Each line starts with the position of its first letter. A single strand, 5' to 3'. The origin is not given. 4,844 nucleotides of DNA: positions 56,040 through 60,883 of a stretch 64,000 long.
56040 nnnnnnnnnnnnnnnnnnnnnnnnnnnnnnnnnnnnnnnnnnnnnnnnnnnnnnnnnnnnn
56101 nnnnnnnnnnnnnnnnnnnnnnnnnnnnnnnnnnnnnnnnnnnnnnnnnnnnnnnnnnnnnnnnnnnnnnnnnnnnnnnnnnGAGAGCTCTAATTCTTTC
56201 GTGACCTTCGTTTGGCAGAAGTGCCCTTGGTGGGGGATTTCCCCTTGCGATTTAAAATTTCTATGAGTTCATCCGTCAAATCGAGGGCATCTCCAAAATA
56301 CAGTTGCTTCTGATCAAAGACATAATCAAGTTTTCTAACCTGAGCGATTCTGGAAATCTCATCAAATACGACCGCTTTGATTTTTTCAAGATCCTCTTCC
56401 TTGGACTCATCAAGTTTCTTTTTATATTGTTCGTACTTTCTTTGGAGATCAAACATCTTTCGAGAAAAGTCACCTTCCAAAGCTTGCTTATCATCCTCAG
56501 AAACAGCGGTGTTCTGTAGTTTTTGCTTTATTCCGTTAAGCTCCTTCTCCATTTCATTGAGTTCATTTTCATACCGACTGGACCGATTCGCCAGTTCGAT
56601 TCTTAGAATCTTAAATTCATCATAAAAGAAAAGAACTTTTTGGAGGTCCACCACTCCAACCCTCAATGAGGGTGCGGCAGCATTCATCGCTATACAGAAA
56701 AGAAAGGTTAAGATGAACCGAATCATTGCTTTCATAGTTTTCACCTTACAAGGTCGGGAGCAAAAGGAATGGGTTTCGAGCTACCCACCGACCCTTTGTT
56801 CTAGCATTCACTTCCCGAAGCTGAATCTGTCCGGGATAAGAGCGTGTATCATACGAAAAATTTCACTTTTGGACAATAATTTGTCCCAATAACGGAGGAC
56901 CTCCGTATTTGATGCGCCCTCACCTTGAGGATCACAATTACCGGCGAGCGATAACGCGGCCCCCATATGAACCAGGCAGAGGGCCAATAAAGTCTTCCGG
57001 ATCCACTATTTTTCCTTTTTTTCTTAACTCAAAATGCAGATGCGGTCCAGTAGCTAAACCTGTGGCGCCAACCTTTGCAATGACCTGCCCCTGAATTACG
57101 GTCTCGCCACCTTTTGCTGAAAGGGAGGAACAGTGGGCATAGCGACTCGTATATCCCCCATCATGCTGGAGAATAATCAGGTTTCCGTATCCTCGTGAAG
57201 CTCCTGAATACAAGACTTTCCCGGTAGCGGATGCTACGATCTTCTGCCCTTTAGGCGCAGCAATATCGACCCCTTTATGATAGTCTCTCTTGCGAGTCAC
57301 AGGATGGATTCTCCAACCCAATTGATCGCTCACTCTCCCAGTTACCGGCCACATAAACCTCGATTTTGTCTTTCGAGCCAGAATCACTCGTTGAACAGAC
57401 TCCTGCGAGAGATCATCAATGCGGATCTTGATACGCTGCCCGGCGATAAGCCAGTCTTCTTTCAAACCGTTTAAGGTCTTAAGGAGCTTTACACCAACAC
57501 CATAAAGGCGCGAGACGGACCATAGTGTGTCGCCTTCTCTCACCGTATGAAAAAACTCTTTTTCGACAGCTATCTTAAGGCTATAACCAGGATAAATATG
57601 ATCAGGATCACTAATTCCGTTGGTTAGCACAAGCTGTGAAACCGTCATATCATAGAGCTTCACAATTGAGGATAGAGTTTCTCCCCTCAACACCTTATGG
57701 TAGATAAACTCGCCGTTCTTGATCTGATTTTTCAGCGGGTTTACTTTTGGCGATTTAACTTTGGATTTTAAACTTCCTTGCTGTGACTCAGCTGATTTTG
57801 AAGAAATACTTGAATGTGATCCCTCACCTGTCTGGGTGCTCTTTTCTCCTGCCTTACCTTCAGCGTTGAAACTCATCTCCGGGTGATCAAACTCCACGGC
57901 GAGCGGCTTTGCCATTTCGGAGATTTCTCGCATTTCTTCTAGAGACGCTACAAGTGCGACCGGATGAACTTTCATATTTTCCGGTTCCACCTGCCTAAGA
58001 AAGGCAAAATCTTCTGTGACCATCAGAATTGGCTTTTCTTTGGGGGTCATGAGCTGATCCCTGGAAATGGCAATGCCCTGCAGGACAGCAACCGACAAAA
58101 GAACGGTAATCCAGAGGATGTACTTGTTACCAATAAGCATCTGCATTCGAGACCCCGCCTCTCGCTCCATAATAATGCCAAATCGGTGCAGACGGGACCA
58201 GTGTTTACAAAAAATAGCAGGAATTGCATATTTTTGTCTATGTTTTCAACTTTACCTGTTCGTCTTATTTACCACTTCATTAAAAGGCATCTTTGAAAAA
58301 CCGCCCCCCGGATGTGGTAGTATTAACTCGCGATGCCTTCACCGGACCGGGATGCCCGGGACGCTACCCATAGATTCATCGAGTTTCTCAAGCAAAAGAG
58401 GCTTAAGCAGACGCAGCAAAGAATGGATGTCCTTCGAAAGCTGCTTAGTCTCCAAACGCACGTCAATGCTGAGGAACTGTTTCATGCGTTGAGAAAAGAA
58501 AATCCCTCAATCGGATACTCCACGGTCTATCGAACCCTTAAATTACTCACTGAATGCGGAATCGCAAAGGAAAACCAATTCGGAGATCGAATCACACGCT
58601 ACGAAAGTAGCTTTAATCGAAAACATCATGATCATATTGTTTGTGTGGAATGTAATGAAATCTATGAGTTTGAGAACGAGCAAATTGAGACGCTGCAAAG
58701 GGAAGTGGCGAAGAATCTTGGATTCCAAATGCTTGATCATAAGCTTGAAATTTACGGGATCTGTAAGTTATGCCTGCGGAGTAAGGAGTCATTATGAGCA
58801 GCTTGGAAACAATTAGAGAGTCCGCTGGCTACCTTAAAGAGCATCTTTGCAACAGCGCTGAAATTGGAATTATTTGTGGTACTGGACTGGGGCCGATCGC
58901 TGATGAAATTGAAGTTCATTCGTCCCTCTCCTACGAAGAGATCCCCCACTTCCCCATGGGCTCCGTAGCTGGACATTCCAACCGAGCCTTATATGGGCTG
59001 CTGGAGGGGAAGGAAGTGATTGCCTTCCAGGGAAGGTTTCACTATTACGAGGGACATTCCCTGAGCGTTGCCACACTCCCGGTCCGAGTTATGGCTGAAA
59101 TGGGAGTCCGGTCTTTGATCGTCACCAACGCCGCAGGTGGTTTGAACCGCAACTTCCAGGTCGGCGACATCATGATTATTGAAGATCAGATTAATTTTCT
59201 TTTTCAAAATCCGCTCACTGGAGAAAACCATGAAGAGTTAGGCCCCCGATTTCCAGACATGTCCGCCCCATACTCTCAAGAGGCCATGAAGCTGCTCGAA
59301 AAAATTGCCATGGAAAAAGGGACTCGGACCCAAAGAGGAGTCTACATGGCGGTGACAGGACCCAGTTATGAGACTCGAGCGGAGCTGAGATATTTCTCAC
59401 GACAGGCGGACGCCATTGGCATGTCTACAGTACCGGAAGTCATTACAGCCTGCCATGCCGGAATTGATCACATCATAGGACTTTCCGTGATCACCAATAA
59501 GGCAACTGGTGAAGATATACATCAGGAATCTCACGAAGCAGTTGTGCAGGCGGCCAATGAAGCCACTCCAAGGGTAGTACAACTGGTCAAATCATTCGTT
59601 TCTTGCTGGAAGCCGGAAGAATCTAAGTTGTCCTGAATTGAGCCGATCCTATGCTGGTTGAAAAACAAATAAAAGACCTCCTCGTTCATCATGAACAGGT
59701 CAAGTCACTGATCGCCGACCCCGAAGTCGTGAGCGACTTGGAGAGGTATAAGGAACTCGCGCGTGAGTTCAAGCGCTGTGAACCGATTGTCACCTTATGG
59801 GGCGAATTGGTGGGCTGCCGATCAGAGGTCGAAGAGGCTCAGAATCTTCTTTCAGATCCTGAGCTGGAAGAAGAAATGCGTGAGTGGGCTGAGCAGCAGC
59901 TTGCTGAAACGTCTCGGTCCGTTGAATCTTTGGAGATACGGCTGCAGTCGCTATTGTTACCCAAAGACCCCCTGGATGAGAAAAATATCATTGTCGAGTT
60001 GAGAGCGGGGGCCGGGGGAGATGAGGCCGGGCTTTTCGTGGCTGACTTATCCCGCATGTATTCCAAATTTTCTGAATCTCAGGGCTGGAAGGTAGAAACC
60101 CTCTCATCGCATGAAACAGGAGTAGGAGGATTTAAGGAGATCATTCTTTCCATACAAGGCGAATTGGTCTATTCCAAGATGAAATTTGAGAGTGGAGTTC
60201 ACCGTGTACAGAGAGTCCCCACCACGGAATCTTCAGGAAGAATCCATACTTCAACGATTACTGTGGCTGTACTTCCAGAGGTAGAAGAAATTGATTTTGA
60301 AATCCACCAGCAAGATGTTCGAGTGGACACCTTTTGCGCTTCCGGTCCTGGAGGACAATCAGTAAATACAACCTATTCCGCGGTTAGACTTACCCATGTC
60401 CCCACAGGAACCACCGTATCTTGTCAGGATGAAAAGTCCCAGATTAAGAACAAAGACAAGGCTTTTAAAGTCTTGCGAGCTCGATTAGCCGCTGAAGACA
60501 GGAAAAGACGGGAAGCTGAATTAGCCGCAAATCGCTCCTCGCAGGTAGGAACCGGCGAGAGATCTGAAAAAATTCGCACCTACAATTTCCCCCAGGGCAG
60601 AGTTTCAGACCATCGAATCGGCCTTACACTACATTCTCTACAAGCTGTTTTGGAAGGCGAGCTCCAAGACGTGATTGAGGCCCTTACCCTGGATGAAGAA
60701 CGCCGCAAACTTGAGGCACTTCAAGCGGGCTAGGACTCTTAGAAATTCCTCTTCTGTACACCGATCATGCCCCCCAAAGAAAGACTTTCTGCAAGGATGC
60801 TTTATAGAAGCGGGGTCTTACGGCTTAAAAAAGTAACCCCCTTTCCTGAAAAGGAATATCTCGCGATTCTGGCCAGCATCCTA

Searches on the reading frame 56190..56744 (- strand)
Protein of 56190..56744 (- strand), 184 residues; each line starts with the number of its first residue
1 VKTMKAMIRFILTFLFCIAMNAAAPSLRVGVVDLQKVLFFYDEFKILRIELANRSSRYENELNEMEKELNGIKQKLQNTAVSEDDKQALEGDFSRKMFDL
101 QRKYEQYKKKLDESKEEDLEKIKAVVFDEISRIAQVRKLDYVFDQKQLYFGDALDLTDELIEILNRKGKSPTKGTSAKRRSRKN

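Call 36: search_protein_families(library=pfam, proteins=[window:56190-56744:-], max_evalue=0.0001)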
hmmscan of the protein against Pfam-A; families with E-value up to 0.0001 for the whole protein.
window:56190-56744:- (184 aa): 1 family
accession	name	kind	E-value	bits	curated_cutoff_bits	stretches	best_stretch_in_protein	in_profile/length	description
PF03938.19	OmpH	-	1.7e-21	77.3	32.4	1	28-164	1-141/141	Outer membrane protein (OmpH-like)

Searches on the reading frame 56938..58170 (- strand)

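Call 36: search_protein_families(library=pfam, proteins=[window:56938-58170:-], max_evalue=0.0001)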
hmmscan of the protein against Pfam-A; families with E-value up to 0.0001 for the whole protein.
window:56938-58170:- (410 aa): 2 families
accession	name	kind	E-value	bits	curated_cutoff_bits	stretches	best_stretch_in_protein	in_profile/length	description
PF01551.29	Peptidase_M23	-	3.5e-35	120.5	28.7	1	297-391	2-96/96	Peptidase family M23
PF01476.26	LysM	-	1.6e-23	82.8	20.9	2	208-249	1-42/43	LysM domain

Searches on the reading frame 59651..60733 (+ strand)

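Call 36: search_protein_families(library=pfam, proteins=[window:59651-60733:+], max_evalue=0.0001)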
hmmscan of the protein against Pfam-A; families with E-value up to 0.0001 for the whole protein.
window:59651-60733:+ (360 aa): 2 families
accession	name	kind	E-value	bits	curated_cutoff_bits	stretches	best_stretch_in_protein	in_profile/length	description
PF03462.23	PCRF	-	7.4e-68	228.6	24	1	13-205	4-194/194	PCRF domain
PF00472.26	RF-1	-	4e-40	136.8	35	1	212-322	1-116/116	RF-1 domain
